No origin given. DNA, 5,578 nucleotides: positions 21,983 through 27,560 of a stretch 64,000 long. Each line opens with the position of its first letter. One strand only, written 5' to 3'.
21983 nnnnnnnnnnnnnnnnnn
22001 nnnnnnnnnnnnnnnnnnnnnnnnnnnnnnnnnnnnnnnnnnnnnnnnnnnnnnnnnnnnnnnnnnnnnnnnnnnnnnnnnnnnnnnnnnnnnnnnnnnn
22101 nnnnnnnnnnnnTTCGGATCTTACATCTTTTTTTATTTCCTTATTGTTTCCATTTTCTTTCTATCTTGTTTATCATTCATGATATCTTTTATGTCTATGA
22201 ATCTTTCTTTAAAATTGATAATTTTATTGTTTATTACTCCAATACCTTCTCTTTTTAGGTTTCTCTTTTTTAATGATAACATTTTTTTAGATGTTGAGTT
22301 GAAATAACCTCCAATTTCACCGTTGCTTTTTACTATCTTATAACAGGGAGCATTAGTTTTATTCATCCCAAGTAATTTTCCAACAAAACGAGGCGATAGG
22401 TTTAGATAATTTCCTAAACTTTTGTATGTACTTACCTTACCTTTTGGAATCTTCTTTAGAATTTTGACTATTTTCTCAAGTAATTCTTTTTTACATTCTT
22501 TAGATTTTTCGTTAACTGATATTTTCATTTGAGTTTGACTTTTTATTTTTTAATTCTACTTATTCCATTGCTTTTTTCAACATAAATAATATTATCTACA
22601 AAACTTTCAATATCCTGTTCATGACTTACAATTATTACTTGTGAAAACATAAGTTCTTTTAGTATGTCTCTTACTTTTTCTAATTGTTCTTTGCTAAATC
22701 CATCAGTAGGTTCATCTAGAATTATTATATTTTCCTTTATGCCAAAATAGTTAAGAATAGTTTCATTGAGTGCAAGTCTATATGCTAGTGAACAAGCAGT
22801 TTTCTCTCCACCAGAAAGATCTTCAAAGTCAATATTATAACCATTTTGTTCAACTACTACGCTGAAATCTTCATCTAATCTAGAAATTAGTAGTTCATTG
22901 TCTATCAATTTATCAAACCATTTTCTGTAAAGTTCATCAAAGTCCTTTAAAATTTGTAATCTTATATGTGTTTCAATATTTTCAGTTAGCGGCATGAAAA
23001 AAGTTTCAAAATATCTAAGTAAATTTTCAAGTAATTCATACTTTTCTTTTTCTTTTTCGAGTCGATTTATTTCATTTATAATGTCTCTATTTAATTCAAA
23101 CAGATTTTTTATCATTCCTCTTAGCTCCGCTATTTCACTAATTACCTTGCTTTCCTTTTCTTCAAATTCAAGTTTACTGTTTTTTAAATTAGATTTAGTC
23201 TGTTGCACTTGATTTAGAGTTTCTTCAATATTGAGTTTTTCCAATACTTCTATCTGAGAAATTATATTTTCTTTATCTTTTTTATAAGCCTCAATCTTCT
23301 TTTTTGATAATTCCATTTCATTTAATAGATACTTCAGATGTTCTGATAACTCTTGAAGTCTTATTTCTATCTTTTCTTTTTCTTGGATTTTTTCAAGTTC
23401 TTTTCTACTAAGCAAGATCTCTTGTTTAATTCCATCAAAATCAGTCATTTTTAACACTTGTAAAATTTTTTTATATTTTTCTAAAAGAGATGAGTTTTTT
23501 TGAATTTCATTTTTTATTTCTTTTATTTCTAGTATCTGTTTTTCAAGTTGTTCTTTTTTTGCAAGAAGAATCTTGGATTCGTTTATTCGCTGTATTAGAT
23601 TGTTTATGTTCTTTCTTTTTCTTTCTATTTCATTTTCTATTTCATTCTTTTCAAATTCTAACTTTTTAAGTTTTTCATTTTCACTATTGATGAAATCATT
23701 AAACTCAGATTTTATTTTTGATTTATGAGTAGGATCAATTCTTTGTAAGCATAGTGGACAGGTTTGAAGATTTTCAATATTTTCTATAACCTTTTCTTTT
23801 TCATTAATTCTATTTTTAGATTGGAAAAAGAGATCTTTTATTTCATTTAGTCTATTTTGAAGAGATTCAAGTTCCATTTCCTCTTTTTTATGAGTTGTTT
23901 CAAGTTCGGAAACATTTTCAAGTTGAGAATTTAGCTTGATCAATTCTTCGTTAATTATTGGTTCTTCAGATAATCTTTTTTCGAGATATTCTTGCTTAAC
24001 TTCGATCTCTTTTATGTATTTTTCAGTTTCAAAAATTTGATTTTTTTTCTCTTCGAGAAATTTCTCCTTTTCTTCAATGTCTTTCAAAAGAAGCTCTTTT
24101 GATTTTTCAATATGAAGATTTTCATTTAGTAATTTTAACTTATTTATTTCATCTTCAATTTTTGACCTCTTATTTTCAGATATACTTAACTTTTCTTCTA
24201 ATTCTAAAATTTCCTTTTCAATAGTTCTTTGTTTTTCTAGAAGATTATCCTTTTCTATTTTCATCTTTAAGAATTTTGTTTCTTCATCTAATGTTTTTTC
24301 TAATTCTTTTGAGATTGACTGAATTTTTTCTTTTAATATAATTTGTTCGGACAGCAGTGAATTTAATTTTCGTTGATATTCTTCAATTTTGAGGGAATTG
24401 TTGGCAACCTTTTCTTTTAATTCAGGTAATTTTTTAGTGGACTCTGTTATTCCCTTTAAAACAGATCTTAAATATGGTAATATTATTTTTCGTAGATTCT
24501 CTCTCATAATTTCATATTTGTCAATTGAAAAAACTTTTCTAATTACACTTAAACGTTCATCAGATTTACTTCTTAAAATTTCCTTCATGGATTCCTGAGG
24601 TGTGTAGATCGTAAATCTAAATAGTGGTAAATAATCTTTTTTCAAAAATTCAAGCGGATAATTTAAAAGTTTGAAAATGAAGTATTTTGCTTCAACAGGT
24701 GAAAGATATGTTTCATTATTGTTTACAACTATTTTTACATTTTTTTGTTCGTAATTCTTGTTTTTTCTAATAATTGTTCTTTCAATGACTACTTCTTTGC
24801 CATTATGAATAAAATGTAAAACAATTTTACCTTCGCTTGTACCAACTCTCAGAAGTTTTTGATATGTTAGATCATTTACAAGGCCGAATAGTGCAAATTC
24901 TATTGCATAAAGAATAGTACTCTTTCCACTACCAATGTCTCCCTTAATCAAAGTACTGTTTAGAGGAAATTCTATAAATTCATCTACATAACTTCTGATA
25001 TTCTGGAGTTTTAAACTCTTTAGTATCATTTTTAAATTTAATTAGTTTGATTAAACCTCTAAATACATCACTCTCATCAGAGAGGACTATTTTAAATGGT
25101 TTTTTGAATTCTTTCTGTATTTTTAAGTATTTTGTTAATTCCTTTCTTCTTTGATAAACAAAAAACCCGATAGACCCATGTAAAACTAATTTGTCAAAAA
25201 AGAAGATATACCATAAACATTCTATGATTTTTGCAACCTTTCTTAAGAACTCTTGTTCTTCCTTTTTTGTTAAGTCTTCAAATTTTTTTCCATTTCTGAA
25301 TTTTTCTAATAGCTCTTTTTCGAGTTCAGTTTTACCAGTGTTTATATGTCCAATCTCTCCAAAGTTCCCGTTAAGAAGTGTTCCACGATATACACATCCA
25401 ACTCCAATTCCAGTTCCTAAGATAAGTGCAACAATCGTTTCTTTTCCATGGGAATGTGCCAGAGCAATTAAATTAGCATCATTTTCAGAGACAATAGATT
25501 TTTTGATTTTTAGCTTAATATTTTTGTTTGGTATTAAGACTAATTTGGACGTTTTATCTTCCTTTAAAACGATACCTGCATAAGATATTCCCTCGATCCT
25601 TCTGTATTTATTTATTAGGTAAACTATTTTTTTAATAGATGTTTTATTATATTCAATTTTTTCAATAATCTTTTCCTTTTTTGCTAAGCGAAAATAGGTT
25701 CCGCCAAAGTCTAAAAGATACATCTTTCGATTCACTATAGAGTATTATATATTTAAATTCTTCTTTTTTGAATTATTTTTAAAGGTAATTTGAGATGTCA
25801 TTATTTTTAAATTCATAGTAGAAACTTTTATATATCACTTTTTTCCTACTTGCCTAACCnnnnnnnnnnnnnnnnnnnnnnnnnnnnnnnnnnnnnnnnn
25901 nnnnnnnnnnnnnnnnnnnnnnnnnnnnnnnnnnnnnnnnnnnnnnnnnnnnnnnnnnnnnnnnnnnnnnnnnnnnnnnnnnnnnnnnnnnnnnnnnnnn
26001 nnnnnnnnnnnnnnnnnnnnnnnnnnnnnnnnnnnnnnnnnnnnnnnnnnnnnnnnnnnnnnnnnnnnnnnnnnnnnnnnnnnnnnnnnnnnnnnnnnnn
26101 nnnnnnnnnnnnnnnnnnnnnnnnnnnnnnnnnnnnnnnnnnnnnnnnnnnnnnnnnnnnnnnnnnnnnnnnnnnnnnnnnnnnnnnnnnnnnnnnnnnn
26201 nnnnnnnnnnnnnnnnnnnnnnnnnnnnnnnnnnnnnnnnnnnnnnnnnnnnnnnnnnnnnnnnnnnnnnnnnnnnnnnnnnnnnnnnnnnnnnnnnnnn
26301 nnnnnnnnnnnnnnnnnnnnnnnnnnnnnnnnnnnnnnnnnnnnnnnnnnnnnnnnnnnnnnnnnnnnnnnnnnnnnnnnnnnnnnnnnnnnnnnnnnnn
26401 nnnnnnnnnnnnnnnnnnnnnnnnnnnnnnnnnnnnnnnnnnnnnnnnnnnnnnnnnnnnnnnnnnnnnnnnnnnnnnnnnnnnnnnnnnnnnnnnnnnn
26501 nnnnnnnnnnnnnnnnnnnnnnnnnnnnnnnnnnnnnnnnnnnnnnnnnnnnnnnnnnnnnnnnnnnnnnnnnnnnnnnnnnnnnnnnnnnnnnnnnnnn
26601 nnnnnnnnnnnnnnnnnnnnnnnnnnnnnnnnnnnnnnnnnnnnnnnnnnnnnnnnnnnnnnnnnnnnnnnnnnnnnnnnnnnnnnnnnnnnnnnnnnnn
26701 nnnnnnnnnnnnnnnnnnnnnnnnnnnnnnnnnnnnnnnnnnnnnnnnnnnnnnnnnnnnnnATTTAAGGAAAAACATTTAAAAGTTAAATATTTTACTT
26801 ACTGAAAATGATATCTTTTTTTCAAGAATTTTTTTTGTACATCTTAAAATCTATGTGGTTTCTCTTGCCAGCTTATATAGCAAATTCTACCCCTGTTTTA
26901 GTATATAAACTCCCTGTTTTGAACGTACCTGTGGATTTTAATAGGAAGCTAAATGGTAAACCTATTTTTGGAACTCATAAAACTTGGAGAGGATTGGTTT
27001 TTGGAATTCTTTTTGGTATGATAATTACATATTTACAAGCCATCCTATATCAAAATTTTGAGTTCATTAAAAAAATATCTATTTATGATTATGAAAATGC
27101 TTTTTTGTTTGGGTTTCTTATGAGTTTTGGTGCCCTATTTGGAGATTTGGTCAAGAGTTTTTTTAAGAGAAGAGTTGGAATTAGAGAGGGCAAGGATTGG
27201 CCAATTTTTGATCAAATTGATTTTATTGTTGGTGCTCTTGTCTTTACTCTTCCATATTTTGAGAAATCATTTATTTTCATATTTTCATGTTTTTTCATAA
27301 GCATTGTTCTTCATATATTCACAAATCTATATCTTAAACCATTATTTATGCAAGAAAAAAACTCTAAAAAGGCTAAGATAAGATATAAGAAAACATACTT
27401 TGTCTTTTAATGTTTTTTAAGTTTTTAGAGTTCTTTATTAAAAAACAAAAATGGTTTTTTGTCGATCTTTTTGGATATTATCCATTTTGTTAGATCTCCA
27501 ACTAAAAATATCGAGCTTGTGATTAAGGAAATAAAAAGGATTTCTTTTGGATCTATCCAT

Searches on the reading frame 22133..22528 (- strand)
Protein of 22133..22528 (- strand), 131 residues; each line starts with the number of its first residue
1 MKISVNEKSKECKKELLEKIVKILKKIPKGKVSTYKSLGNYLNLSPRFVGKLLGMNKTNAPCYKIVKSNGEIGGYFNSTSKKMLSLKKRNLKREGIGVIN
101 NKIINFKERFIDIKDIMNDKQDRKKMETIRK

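Call 9: search_protein_families(library=pfam, proteins=[window:22133-22528:-], max_evalue=1)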
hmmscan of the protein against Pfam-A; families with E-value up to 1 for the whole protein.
window:22133-22528:- (131 aa): 2 families
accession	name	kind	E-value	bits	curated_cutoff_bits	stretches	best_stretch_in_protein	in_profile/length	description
PF01035.26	DNA_binding_1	-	1.3e-14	54.2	27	1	18-95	4-80/81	6-O-methylguanine DNA methyltransferase, DNA binding domain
PF10791.14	F1F0-ATPsyn_F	-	0.15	13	24.7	1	12-66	24-75/92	Mitochondrial F1-F0 ATP synthase subunit F of fungi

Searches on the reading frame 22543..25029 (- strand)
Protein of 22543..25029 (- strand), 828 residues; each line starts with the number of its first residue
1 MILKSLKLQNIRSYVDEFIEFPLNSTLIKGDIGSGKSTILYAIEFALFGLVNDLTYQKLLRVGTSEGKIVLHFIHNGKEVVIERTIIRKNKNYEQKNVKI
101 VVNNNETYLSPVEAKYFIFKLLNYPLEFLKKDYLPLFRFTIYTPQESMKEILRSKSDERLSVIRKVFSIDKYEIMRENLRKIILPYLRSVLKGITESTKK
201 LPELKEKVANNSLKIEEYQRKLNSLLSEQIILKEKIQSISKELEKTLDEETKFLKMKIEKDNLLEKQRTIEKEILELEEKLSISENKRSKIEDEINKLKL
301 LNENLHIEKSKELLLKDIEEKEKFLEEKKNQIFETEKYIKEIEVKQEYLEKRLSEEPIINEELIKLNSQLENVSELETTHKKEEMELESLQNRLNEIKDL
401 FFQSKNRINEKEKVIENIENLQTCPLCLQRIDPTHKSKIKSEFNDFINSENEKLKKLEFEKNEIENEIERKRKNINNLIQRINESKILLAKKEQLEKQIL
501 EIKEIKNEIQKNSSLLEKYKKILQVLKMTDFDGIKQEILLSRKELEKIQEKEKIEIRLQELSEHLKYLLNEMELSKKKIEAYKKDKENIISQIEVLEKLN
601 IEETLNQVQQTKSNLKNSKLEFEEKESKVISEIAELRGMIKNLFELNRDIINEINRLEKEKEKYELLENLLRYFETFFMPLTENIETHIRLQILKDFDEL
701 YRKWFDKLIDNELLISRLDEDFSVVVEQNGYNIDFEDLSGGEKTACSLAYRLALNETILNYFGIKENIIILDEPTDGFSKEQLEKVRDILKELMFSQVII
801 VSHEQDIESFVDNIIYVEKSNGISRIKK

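Call 24: find_homologous_proteins(query=window:22543-25029:-, max_evalue=1e-30)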
Query window:22543-25029:- (828 aa): 1521 proteins with E <= 1e-30 among 8000 candidates; the best 120 are listed.
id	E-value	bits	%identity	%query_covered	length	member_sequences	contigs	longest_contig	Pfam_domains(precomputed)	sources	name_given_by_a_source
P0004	0.0e+0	1661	100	100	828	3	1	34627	PF13555.13,PF02463.26,PF13304.13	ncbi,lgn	ncbi:MAG: SMC family ATPase [Candidatus Woesearchaeota archaeon]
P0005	6.2e-215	734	51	100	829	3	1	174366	PF13476.13,PF13555.13,PF02463.26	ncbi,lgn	ncbi:MAG: AAA family ATPase [Candidatus Woesearchaeota archaeon]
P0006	1.0e-136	476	37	61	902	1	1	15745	PF13476.13,PF13166.13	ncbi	-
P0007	2.2e-103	365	35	100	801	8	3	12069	PF13175.13,PF13476.13,PF13555.13,PF02463.26,PF13304.13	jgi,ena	-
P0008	1.3e-100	356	34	100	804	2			PF13175.13,PF13476.13,PF13555.13,PF02463.26,PF13304.13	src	-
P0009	1.3e-99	353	34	100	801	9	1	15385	PF13175.13,PF13476.13,PF13555.13,PF02463.26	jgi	jgi:DNA repair protein SbcC/Rad50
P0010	6.8e-99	351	34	100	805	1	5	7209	PF13175.13,PF13476.13,PF13555.13,PF02463.26,PF13304.13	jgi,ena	-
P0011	9.9e-99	350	36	100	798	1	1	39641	PF13175.13,PF13476.13,PF13555.13,PF02463.26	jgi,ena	-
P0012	5.1e-98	348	34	100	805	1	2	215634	PF13175.13,PF13476.13,PF13555.13,PF02463.26,PF13304.13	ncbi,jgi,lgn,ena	-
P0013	8.9e-98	347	35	100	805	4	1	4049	PF13175.13,PF13476.13,PF13555.13,PF02463.26,PF13304.13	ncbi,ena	ncbi:MAG: SMC family ATPase [Nanoarchaeota archaeon]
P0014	5.2e-97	344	35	52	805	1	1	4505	PF13175.13,PF13476.13,PF13555.13,PF02463.26,PF13304.13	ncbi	-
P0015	5.3e-97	344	34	100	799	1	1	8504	PF13175.13,PF13476.13,PF13555.13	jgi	jgi:exonuclease SbcC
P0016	5.9e-97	344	35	100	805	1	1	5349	PF13175.13,PF13476.13,PF13555.13,PF02463.26,PF13304.13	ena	-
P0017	6.1e-97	344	35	52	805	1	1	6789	PF13175.13,PF13476.13,PF13555.13,PF02463.26,PF13304.13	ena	-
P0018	6.4e-97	344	35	100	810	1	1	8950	PF13476.13,PF02463.26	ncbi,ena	-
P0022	4.2e-96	341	36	100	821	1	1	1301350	PF13175.13,PF13476.13,PF13555.13,PF02463.26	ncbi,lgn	-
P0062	2.0e-90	323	37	100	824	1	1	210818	PF13476.13,PF13558.13,PF13555.13,PF02463.26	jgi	-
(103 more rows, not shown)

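Call 25: find_encoding_contigs(protein=P0006, flank=10000, max_places=2)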
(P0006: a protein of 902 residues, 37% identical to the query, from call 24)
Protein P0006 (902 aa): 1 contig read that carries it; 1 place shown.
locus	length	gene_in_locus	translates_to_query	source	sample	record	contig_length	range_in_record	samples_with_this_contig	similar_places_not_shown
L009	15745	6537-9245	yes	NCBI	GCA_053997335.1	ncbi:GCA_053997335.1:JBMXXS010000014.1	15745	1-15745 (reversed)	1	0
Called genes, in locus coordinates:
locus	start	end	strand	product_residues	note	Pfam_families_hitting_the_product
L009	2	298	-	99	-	?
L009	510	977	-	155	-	-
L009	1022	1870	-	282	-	-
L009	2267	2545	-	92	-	-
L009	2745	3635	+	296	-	PF01297:ZnuA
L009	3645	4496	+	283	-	PF02463:SMC_N (faint), PF00005:ABC_tran, PF13304:AAA_21 (weak)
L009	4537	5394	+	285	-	PF00950:ABC-3, PF01032:FecCD (weak)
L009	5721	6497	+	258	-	PF00480:ROK (weak)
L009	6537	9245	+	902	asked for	PF13476:AAA_23, PF13166:AAA_13 (faint)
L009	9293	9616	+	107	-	PF01035:DNA_binding_1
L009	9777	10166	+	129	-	PF04472:SepF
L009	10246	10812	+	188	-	PF03367:Zn_ribbon_ZPR1 (weak), PF22794:jr-ZPR1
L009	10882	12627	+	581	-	PF00750:tRNA-synt_1d, PF05746:DALR_1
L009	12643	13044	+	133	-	PF11969:DcpS_C, PF01230:HIT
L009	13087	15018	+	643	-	PF01841:Transglut_core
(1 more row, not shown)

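Call 26: find_encoding_contigs(protein=P0022, flank=10000, max_places=2)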
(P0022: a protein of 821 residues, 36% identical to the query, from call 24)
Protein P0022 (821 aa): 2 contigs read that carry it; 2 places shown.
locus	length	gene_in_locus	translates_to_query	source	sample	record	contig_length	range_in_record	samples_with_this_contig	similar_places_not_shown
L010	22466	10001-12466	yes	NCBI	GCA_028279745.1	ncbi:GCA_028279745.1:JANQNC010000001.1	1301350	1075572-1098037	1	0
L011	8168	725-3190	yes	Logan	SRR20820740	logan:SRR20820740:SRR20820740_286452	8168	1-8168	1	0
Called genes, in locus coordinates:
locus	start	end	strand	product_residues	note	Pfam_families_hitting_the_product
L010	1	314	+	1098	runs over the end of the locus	PF19077:Big_13 (faint), PF17957:Big_7 (faint)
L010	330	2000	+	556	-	PF07705:CARDB (weak)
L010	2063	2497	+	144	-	PF03657:UPF0113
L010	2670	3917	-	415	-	-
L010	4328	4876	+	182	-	-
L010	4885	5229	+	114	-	PF01981:PTH2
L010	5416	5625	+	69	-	PF00125:Histone, PF00808:CBFD_NFYB_HMF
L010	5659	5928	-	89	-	PF00708:Acylphosphatase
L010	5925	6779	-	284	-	PF01758:SBF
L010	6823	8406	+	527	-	PF01336:tRNA_anti-codon, PF00152:tRNA-synt_2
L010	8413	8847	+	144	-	PF13650:Asp_protease_2 (weak), PF13975:gag-asp_proteas, PF05618:RimB-like (weak)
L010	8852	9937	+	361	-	PF18030:Rimk_N (weak), PF14397:ATPgrasp_ST (weak), PF02222:ATP-grasp (weak), PF02655:ATP-grasp_3, PF02955:GSH-S_ATP, PF08443:RimK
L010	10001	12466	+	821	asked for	PF02463:SMC_N (weak), PF13175:AAA_15 (weak), PF13476:AAA_23, PF13555:AAA_29 (weak)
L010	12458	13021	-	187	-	PF07690:MFS_1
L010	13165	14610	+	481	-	-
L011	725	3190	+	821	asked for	PF02463:SMC_N (weak), PF13175:AAA_15 (weak), PF13476:AAA_23, PF13555:AAA_29 (weak)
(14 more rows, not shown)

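Call 27: find_encoding_contigs(protein=P0062, flank=10000, max_places=2)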
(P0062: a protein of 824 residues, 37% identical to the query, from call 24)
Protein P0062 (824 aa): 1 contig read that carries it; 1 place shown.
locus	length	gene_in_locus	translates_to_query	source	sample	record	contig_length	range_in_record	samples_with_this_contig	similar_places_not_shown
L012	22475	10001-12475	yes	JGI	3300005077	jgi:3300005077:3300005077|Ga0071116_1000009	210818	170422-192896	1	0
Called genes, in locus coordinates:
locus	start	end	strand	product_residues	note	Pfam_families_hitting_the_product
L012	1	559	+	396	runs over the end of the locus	PF12832:MFS_1_like (weak), PF07690:MFS_1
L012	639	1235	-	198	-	PF00702:Hydrolase, PF13419:HAD_2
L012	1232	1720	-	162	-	-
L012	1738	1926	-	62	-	PF20095:DUF6485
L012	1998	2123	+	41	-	-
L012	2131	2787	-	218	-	-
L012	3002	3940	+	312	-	PF01916:DS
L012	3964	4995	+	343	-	PF02784:Orn_Arg_deC_N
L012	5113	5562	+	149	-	-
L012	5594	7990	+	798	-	PF01326:PPDK_N, PF00391:PEP-utilizers, PF02896:PEP-utilizers_C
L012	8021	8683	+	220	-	-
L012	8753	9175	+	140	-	-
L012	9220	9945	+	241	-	-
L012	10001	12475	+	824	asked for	PF02463:SMC_N (weak), PF13476:AAA_23, PF13555:AAA_29 (weak), PF13558:SbcC_Walker_B (weak)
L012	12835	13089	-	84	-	PF18898:DUF5654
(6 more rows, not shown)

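Call 75: find_encoding_contigs(protein=P0005, flank=10000, max_places=6)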
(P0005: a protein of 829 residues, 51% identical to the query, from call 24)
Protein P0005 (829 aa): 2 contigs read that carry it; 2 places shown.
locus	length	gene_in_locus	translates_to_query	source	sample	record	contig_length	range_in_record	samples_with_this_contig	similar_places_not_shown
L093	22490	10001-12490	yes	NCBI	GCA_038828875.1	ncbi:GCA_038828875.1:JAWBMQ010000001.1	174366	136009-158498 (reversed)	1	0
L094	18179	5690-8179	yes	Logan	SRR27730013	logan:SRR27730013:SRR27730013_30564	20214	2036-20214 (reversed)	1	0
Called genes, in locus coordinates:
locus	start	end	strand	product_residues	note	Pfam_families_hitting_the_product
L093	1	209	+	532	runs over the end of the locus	-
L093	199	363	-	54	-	PF04135:Nop10p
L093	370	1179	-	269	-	PF00575:S1, PF07541:EIF_2_alpha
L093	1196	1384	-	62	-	PF01667:Ribosomal_S27e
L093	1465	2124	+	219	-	PF01902:Diphthami_syn_2_N, PF28410:Diphthami_syn_2_C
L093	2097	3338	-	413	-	PF01979:Amidohydro_1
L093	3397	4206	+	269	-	-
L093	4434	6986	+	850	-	PF00690:Cation_ATPase_N, PF00122:E1-E2_ATPase, PF00702:Hydrolase, PF13246:Cation_ATPase, PF08282:Hydrolase_3 (faint), PF00689:Cation_ATPase_C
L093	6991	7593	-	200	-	PF01864:CarS-like, PF01148:CTP_transf_1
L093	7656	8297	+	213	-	PF00899:ThiF, PF13241:NAD_binding_7 (weak)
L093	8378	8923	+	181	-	-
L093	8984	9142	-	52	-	-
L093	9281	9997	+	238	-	PF00480:ROK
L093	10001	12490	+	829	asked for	PF02463:SMC_N, PF13476:AAA_23, PF13555:AAA_29 (weak)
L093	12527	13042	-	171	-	-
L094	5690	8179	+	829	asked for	PF02463:SMC_N, PF13476:AAA_23, PF13555:AAA_29 (weak)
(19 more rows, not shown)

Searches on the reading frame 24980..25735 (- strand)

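Call 9: search_protein_families(library=pfam, proteins=[window:24980-25735:-], max_evalue=1)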
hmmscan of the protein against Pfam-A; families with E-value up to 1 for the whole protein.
window:24980-25735:- (251 aa): 3 families
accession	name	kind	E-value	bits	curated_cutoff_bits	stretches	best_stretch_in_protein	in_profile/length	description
PF00480.26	ROK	-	1.1e-10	42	22.9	1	49-134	61-161/294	ROK family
PF17282.7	DUF5347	-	0.037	14.7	25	0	143-170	61-88/101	Family of unknown function (DUF5347)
PF00009.33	GTP_EFTU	-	0.098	12.7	26.5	1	124-156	5-37/188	Elongation factor Tu GTP binding domain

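Call 38: search_protein_families(library=ncbifam, proteins=[window:24980-25735:-], max_evalue=0.01)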
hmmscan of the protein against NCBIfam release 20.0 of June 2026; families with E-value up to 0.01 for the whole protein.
window:24980-25735:- (251 aa): 7 families
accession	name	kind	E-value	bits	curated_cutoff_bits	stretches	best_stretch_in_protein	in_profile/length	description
TIGR00744.1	ROK_glcA_fam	subfamily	6.1e-07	29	260.35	1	73-133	93-161/318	ROK family glucokinase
NF009835.0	PRK13310.1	equivalog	7.5e-07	28.7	380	1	71-132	90-159/303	N-acetylglucosamine kinase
NF007251.0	PRK09698.1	equivalog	8.1e-06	25.3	253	1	83-137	112-173/304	allose kinase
NF045942.1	PolPhglucPhase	equivalog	9.5e-06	25.5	250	1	96-187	121-204/242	polyphosphate--glucose phosphotransferase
NF007108.0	PRK09557.1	equivalog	0.00057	19.3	443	1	71-130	91-158/303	fructokinase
NF009836.0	PRK13311.1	equivalog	0.0009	18.5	551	1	74-131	93-158/256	N-acetyl-D-glucosamine kinase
NF045551.1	GK_Pyrobac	equivalog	0.0012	18.2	500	1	73-130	82-145/294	ATP-dependent glucokinase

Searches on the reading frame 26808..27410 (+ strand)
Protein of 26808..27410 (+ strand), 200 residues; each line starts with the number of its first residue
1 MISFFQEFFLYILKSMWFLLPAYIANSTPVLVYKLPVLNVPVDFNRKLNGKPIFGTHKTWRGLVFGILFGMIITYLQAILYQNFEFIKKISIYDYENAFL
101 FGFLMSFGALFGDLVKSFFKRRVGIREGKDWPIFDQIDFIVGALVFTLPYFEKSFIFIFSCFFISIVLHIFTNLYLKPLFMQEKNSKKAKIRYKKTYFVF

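Call 9: search_protein_families(library=pfam, proteins=[window:26808-27410:+], max_evalue=1)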
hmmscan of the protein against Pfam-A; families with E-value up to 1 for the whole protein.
window:26808-27410:+ (200 aa): 4 families
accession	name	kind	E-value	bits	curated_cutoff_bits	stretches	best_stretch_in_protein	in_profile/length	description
PF01864.22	CarS-like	-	9.1e-35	120.6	22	1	11-176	4-165/175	CDP-archaeol synthase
PF01148.25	CTP_transf_1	-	1.2e-10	42.1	24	1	57-126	169-231/264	Cytidylyltransferase family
PF10247.14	Romo1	-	0.038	14.8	27.6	1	62-109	13-62/66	Reactive mitochondrial oxygen species modulator 1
PF06939.16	DUF1286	-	0.12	13.1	25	0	139-193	9-60/112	Protein of unknown function (DUF1286)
